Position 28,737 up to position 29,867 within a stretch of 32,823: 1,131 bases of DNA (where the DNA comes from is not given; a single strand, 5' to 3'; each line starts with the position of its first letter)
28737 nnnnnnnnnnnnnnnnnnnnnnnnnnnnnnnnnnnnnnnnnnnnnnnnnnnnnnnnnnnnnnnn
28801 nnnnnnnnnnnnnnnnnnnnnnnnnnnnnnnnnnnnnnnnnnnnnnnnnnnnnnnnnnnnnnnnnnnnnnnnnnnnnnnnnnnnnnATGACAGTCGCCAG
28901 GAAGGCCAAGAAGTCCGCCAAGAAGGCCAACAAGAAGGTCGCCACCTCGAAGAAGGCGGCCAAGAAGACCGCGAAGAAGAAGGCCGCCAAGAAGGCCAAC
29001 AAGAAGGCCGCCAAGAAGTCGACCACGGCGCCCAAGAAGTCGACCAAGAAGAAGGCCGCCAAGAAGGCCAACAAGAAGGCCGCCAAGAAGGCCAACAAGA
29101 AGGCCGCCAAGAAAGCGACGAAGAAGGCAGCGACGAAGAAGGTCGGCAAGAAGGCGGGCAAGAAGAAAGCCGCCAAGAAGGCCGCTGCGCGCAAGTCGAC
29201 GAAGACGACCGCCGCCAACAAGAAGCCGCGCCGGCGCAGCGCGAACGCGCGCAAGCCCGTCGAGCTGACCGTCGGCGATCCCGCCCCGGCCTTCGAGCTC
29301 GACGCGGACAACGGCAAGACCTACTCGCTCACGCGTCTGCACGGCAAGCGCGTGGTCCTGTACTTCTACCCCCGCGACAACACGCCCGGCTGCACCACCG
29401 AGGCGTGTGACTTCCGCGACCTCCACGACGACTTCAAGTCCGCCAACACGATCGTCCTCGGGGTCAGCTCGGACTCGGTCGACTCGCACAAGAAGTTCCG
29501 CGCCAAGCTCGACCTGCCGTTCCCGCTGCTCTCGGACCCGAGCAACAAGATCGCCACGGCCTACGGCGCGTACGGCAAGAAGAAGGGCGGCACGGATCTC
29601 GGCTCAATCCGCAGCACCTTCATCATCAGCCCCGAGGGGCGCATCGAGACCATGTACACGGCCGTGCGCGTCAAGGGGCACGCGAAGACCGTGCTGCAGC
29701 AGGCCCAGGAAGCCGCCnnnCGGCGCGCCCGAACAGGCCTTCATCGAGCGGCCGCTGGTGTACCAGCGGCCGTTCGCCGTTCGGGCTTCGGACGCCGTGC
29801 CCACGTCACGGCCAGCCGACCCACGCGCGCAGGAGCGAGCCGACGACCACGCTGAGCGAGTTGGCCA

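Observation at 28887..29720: Bcp peroxiredoxin carrying a histone-H1-like Lys/Ala-repeat N-terminal tail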

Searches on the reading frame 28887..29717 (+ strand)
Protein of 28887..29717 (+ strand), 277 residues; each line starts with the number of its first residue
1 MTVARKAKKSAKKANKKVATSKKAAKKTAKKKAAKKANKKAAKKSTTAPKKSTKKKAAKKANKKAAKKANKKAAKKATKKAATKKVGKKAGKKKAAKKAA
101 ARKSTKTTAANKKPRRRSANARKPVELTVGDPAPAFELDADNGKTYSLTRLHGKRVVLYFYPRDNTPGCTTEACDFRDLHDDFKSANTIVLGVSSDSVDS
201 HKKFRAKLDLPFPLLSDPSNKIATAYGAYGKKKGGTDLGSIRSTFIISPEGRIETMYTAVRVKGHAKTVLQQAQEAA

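Call 3: search_protein_families(library=pfam, proteins=[window:28887-29717:+], max_evalue=1)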
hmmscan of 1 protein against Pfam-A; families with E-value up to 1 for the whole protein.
window:28887-29717:+ (277 aa): 5 families
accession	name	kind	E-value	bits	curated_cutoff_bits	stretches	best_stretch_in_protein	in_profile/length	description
PF00578.27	AhpC-TSA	-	1.9e-42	144.5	26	1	129-254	1-122/124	AhpC/TSA family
PF08534.16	Redoxin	-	2.2e-24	86.4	26.6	1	129-262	2-137/148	Redoxin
PF13911.12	AhpC-TSA_2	-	0.00057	20.7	27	1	177-244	3-70/114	AhpC/TSA antioxidant enzyme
PF13905.12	Thioredoxin_8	-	0.088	13.6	27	1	154-251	2-92/94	Thioredoxin-like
PF05262.16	Borrelia_P83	-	0.11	11.4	33.6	1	6-109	224-334/489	Borrelia P83/100 protein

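Call 4: search_protein_families(library=ncbifam, proteins=[window:28887-29717:+], max_evalue=1)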
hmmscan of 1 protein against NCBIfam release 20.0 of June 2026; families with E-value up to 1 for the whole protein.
window:28887-29717:+ (277 aa): 20 families
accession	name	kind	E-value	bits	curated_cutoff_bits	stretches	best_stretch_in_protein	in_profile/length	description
NF053650.1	PerredPrxQDein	equivalog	1.2e-43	148.6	260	1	134-274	2-143/148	thioredoxin-dependent peroxiredoxin PrxQ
NF006960.0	PRK09437.1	equivalog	1.2e-36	126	140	1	127-275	4-154/156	thioredoxin-dependent thiol peroxidase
NF040737.1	peroxi_PrxU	equivalog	1.6e-20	73.8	270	1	99-257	8-172/233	thioredoxin-dependent peroxiredoxin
NF009668.0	PRK13189.1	equivalog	4.6e-20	71.8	211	1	127-256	10-142/224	peroxiredoxin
NF009669.0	PRK13190.1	equivalog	2.5e-16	59.5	261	1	128-256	4-133/203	putative peroxiredoxin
TIGR03137.1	AhpC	equivalog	3.8e-15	56.1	272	1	149-272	27-151/187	alkyl hydroperoxide reductase subunit C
NF009670.0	PRK13191.1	equivalog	6.9e-15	55.1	374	1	129-262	9-146/215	putative peroxiredoxin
NF010122.0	PRK13599.1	equivalog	2.1e-13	50.2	456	1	130-262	10-146/220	peroxiredoxin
NF002854.0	PRK03147.1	subfamily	3.8e-11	43.2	170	1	126-270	35-169/176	thiol-disulfide oxidoreductase ResA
NF001808.0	PRK00522.1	equivalog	1.3e-05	24.7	123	1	126-204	17-93/167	thiol peroxidase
NF011576.0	PRK15000.1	subfamily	6.1e-05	22.8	301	1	151-206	32-87/200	peroxiredoxin C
NF041054.1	WAxxUGC_long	equivalog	0.0011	18.3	300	1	133-227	84-178/354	ResA-like WAxxUGC motif-containing protein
NF040769.1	SelL_rel_redox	subfamily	0.0014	18.3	120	1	132-227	2-99/173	SelL-related redox protein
NF045827.1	perox_SUH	exception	0.0019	17.6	298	1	125-254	16-144/178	thiol peroxidase Prx-SUH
NF038053.1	hist_H1_lk_Burk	equivalog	0.0052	17.1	80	1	6-125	25-153/195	histone H1-like DNA-binding protein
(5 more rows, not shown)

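Call 7: find_homologous_proteins(query=window:28887-29717:+, max_evalue=1e-10)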
Query window:28887-29717:+ (277 aa): 1245 proteins with E <= 1e-10 among 8000 candidates; the best 120 are listed.
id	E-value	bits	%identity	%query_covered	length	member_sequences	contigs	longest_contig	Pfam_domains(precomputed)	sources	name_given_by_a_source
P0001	5.3e-139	480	100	63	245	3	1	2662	PF08534.17,PF00578.28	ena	-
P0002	2.5e-114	399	91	61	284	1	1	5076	PF08534.17,PF00578.28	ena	-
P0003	1.7e-105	370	91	59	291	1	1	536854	PF08534.17,PF00578.28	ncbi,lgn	-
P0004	2.1e-71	258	64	58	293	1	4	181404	PF08534.17,PF00578.28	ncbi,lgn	-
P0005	3.1e-71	258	64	58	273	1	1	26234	PF08534.17,PF00578.28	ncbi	-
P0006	1.9e-64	236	61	48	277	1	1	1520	PF08534.17,PF00578.28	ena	-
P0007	1.6e-63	233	61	48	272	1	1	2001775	PF08534.17,PF00578.28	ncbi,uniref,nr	ncbi:peroxiredoxin [Nannocystis bainbridge]|uniref:thioredoxin-dependent peroxiredoxin n=1 Tax=Nanno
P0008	1.3e-62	230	62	49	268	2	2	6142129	PF08534.17,PF00578.28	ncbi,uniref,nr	ncbi:thioredoxin-dependent thiol peroxidase [Nannocystis sp. ILAH1]|uniref:thioredoxin-dependent thi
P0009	2.1e-62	229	62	48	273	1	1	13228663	PF08534.17,PF00578.28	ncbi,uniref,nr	ncbi:peroxiredoxin [Nannocystis punicea]|uniref:thioredoxin-dependent peroxiredoxin n=1 Tax=Nannocys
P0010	3.4e-62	228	64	48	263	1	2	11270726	PF08534.17,PF00578.28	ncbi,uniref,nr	ncbi:peroxiredoxin Q/BCP [Nannocystis exedens]|uniref:thioredoxin-dependent peroxiredoxin n=1 Tax=Na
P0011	1.7e-60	223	47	88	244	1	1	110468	PF08534.17,PF00578.28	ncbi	ncbi:MAG: peroxiredoxin [Nannocystaceae bacterium]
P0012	6.2e-59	218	61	48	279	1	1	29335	PF08534.17,PF00578.28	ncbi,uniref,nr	ncbi:peroxiredoxin [Nannocystis pusilla]|uniref:thioredoxin-dependent peroxiredoxin n=1 Tax=Nannocys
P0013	2.3e-58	216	61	48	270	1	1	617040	PF08534.17,PF00578.28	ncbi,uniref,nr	ncbi:thioredoxin-dependent thiol peroxidase [Nannocystis sp. SCPEA4]|uniref:thioredoxin-dependent th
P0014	3.2e-57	212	60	52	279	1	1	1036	PF08534.17,PF00578.28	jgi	jgi:peroxiredoxin Q/BCP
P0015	3.5e-57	212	50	75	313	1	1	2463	PF08534.17,PF00578.28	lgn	-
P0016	6.7e-57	211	57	56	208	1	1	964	PF08534.17,PF00578.28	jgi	jgi:peroxiredoxin Q/BCP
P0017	1.9e-56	210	47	83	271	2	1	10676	PF08534.17,PF00578.28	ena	-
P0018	2.0e-56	209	62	49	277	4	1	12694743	PF08534.17,PF00578.28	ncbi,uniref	ncbi:thioredoxin-dependent thiol peroxidase [Nannocystis pusilla]|uniref:thioredoxin-dependent thiol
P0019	2.1e-56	209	62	52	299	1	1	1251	PF08534.17,PF00578.28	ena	-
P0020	3.8e-56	209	62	49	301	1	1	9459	PF08534.17,PF07382.17,PF00578.28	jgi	jgi:peroxiredoxin Q/BCP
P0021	8.0e-56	208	61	53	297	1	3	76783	PF08534.17,PF00578.28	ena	-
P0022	2.6e-55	206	61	52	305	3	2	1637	PF08534.17,PF00578.28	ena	-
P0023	4.6e-55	205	62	48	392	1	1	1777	PF08534.17,PF00578.28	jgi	jgi:peroxiredoxin Q/BCP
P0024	2.3e-54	203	61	52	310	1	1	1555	PF08534.17,PF00578.28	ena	-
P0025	4.2e-54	202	53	51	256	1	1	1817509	PF08534.17,PF00578.28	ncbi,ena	-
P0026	2.3e-53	199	60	54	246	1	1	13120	PF08534.17,PF00578.28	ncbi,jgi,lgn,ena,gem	-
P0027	4.4e-53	199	49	68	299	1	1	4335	PF08534.17,PF00578.28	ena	-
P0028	2.5e-52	196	52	54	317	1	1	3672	PF08534.17,PF00578.28,PF13911.13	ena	-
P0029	8.9e-52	194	61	50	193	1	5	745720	PF08534.17,PF00578.28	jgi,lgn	-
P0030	9.0e-52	194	46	85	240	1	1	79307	PF08534.17,PF00578.28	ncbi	-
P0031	7.1e-51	191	54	52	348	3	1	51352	PF08534.17,PF00578.28,PF13911.13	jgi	jgi:peroxiredoxin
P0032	7.8e-51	191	53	51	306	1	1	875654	PF08534.17,PF00578.28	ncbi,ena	-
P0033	1.5e-50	190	54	52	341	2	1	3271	PF08534.17,PF00578.28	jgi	jgi:peroxiredoxin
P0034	2.1e-50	190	46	72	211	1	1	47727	PF08534.17,PF00578.28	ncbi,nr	ncbi:MAG: thioredoxin-dependent thiol peroxidase [Bdellovibrionales bacterium]|nr:thioredoxin-depend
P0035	2.4e-50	190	44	70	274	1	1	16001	PF08534.17,PF00578.28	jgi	jgi:peroxiredoxin Q/BCP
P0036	3.1e-50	189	44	86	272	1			PF08534.17,PF00578.28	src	-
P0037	3.6e-50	189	48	53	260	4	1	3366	PF08534.17,PF00578.28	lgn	-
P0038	5.6e-50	188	57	53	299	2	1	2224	PF08534.17,PF00578.28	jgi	jgi:peroxiredoxin Q/BCP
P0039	8.9e-50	188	54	53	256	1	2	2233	PF08534.17,PF00578.28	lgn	-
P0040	1.1e-49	187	61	52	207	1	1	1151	PF08534.17,PF00578.28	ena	-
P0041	1.9e-49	187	40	79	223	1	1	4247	PF08534.17,PF00578.28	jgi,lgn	jgi:peroxiredoxin Q/BCP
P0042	2.9e-49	186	63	51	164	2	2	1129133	PF08534.17,PF00578.28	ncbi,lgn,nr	ncbi:MAG: thioredoxin-dependent thiol peroxidase [Nannocystis sp.]|nr:thioredoxin-dependent thiol pe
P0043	2.9e-49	186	51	53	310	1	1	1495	PF08534.17,PF00578.28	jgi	jgi:peroxiredoxin Q/BCP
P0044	3.1e-49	186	45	84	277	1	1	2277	PF08534.17,PF00578.28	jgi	jgi:thioredoxin-dependent peroxiredoxin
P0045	4.9e-49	185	43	85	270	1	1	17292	PF08534.17,PF00578.28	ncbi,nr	ncbi:thioredoxin-dependent thiol peroxidase [Myxococcota bacterium]|nr:thioredoxin-dependent thiol p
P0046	9.8e-49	184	52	57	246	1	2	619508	PF08534.17,PF07382.17,PF00578.28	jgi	jgi:peroxiredoxin Q/BCP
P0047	1.1e-48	184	51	53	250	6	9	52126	PF08534.17,PF00578.28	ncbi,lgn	-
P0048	1.6e-48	184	52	50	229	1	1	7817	PF08534.17,PF00578.28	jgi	jgi:thioredoxin-dependent peroxiredoxin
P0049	1.8e-48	183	43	67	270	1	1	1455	PF08534.17,PF00578.28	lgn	-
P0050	2.3e-48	183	44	62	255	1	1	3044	PF08534.17,PF00578.28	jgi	jgi:peroxiredoxin Q/BCP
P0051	2.5e-48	183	48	54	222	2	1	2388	PF08534.17,PF00578.28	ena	-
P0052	2.9e-48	183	53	56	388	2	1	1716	PF08534.17,PF00578.28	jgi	jgi:peroxiredoxin Q/BCP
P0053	4.7e-48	182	46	52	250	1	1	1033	PF08534.17,PF00578.28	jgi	jgi:peroxiredoxin Q/BCP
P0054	4.7e-48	182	51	53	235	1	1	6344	PF08534.17,PF00578.28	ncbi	-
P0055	7.5e-48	181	51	65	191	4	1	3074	PF08534.17,PF00578.28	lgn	-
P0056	7.8e-48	181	57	55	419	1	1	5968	PF08534.17,PF00578.28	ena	-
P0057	8.9e-48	181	48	54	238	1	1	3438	PF08534.17,PF00578.28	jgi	-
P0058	1.2e-47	181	51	51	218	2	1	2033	PF08534.17,PF00578.28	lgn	-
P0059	1.4e-47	181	50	52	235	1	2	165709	PF08534.17,PF00578.28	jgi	jgi:peroxiredoxin Q/BCP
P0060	3.8e-47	179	55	50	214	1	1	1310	PF08534.17,PF00578.28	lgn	-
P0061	5.2e-47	179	39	76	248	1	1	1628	PF08534.17,PF00578.28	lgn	-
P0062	6.3e-47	178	56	54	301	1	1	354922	PF08534.17,PF00578.28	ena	-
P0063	7.8e-47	178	37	82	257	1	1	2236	PF08534.17,PF07382.17,PF00578.28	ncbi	-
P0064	9.1e-47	178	52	52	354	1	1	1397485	PF08534.17,PF00578.28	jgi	-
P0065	9.2e-47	178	47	52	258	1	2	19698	PF08534.17,PF00578.28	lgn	-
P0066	9.3e-47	178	52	54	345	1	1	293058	PF08534.17,PF00578.28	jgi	jgi:peroxiredoxin Q/BCP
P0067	1.0e-46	178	51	52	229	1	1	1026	PF08534.17,PF00578.28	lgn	-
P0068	1.3e-46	177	47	51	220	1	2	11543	PF08534.17,PF00578.28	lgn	-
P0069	1.4e-46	177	47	52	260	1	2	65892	PF08534.17,PF00578.28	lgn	-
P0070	1.5e-46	177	57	53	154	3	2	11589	PF08534.17,PF00578.28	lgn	-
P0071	1.6e-46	177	38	87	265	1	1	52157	PF08534.17,PF07382.17,PF00578.28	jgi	jgi:peroxiredoxin Q/BCP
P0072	1.9e-46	177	51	52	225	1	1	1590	PF08534.17,PF00578.28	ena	-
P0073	2.2e-46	177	51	52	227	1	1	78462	PF08534.17,PF00578.28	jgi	jgi:peroxiredoxin Q/BCP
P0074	2.3e-46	177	49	49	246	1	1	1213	PF08534.17,PF00578.28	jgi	jgi:peroxiredoxin Q/BCP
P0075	2.3e-46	177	49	53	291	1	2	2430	PF08534.17,PF00578.28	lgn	-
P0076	2.9e-46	176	45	57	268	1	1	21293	PF08534.17,PF00578.28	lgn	-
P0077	3.5e-46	176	46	66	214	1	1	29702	PF08534.17,PF07382.17,PF00578.28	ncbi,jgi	jgi:peroxiredoxin Q/BCP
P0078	5.3e-46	175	43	56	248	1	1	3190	PF08534.17,PF00578.28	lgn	-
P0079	5.3e-46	175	47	53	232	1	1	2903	PF08534.17,PF00578.28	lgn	-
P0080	5.9e-46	175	48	53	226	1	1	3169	PF08534.17,PF00578.28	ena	-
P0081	8.9e-46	175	51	64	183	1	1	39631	PF08534.17,PF00578.28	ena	-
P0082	1.2e-45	174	48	52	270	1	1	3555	PF08534.17,PF00578.28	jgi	jgi:thioredoxin-dependent peroxiredoxin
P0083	1.3e-45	174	44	72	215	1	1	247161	PF08534.17,PF00578.28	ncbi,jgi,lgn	jgi:peroxiredoxin Q/BCP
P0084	1.6e-45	174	41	61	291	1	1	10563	PF08534.17,PF00578.28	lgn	-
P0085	2.3e-45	173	44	57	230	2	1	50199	PF08534.17,PF00578.28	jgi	jgi:peroxiredoxin Q/BCP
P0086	2.4e-45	173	47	55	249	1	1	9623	PF08534.17,PF00578.28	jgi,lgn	-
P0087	3.2e-45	173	50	52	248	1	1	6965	PF08534.17,PF00578.28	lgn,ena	-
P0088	3.5e-45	173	55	52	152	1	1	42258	PF08534.17,PF00578.28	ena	-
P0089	3.7e-45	173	44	59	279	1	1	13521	PF08534.17,PF00578.28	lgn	-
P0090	4.3e-45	172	51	49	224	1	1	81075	PF08534.17,PF00578.28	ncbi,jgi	jgi:peroxiredoxin Q/BCP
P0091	4.7e-45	172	46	66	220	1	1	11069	PF08534.17,PF00578.28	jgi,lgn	-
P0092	4.8e-45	172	47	56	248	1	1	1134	PF08534.17,PF00578.28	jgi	jgi:peroxiredoxin Q/BCP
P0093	5.9e-45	172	59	49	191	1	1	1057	PF08534.17,PF00578.28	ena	-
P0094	6.4e-45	172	46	52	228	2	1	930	PF08534.17,PF00578.28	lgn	-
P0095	7.0e-45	172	58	53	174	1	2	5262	PF08534.17,PF00578.28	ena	-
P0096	7.6e-45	172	53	51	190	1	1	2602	PF08534.17,PF00578.28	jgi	jgi:thioredoxin-dependent peroxiredoxin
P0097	8.1e-45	171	51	52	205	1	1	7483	PF08534.17,PF00578.28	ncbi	-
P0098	1.0e-44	171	55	54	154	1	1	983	PF08534.17,PF00578.28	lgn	-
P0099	1.2e-44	171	47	52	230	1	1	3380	PF08534.17,PF07382.17,PF00578.28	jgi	jgi:thioredoxin-dependent peroxiredoxin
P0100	1.3e-44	171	52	52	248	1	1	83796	PF08534.17,PF00578.28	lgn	-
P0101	1.5e-44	171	41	64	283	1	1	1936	PF08534.17,PF00578.28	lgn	-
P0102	1.6e-44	170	46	57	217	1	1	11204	PF08534.17,PF00578.28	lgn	-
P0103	2.1e-44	170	48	52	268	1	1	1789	PF08534.17,PF00578.28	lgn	-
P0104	2.2e-44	170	52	54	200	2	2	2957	PF08534.17,PF00578.28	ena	-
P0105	2.2e-44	170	54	52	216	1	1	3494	PF08534.17,PF07382.17,PF00578.28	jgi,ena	-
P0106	2.4e-44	170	60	52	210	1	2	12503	PF08534.17,PF00578.28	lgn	-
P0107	3.0e-44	170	43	75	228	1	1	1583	PF08534.17,PF00578.28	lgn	-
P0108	3.8e-44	169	49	56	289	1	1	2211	PF08534.17,PF00578.28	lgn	-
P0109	3.8e-44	169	48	52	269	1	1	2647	PF08534.17,PF00578.28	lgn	-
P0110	4.0e-44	169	57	52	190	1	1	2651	PF08534.17,PF00578.28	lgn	-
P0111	4.0e-44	169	46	74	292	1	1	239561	PF08534.17,PF00578.28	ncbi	-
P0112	4.1e-44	169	50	52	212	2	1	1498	PF08534.17,PF00578.28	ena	-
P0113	4.4e-44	169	54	53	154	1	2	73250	PF08534.17,PF00578.28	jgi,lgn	-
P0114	4.6e-44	169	37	88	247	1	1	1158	PF08534.17,PF00578.28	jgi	jgi:peroxiredoxin Q/BCP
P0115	5.4e-44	169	57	53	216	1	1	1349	PF08534.17,PF00578.28,PF13911.13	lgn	-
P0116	5.9e-44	169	47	52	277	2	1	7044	PF08534.17,PF00578.28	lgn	-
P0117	7.5e-44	168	58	53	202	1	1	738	PF08534.17,PF00578.28,PF13911.13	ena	-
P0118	7.7e-44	168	51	52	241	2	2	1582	PF08534.17,PF00578.28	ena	-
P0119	9.5e-44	168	46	50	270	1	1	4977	PF08534.17,PF00578.28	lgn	-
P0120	9.6e-44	168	42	80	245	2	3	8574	PF08534.17,PF07382.17,PF00578.28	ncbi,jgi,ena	-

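Call 19: find_encoding_contigs(protein=P0003, flank=8000, max_places=3)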
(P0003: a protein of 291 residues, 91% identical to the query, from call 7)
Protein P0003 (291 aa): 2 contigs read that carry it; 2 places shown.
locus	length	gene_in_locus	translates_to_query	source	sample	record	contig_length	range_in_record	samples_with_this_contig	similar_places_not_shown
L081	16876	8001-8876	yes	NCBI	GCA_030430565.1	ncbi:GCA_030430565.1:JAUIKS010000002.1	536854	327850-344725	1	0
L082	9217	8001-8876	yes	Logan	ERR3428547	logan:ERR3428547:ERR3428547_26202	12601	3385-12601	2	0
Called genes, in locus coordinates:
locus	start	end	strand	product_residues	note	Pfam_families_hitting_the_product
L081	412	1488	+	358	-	-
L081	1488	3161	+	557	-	-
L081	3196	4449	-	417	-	-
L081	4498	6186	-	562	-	PF16697:Yop-YscD_cpl, PF00498:FHA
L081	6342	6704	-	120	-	PF03918:CcmH (weak)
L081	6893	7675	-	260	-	-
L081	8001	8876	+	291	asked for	PF00578:AhpC-TSA, PF08534:Redoxin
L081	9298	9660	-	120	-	-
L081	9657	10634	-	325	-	-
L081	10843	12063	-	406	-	PF13570:Beta-prop_ACSF4, PF13360:PQQ_2, PF01011:PQQ (weak), PF13570:Beta-prop_ACSF4 (weak), PF13360:PQQ_2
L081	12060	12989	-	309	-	PF13432:TPR_16 (faint), PF13428:TPR_14 (faint), PF24575:TPR_Slam (faint), PF13174:TPR_6 (faint), PF07719:TPR_2 (faint)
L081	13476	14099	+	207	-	-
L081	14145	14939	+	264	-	PF01135:PCMT (weak)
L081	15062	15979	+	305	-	PF00005:ABC_tran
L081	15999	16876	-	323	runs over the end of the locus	PF01590:GAF, PF13185:GAF_2, PF01740:STAS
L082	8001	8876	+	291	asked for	PF00578:AhpC-TSA, PF08534:Redoxin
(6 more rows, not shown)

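Call 20: find_encoding_contigs(protein=window:28887-29717:+, flank=8000, max_places=3)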
Protein window:28887-29717:+ (277 aa): 2 contigs read that carry it; 2 places shown.
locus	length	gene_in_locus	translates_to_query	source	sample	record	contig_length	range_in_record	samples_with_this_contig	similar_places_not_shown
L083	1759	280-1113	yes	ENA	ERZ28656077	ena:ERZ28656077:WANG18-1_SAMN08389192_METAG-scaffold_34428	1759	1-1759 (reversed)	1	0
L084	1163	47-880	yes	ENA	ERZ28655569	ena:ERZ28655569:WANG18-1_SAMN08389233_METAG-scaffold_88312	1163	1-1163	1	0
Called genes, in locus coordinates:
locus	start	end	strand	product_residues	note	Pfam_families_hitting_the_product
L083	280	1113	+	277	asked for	PF00578:AhpC-TSA, PF08534:Redoxin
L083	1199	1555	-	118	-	-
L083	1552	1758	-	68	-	?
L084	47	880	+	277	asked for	PF00578:AhpC-TSA, PF08534:Redoxin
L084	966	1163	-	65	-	?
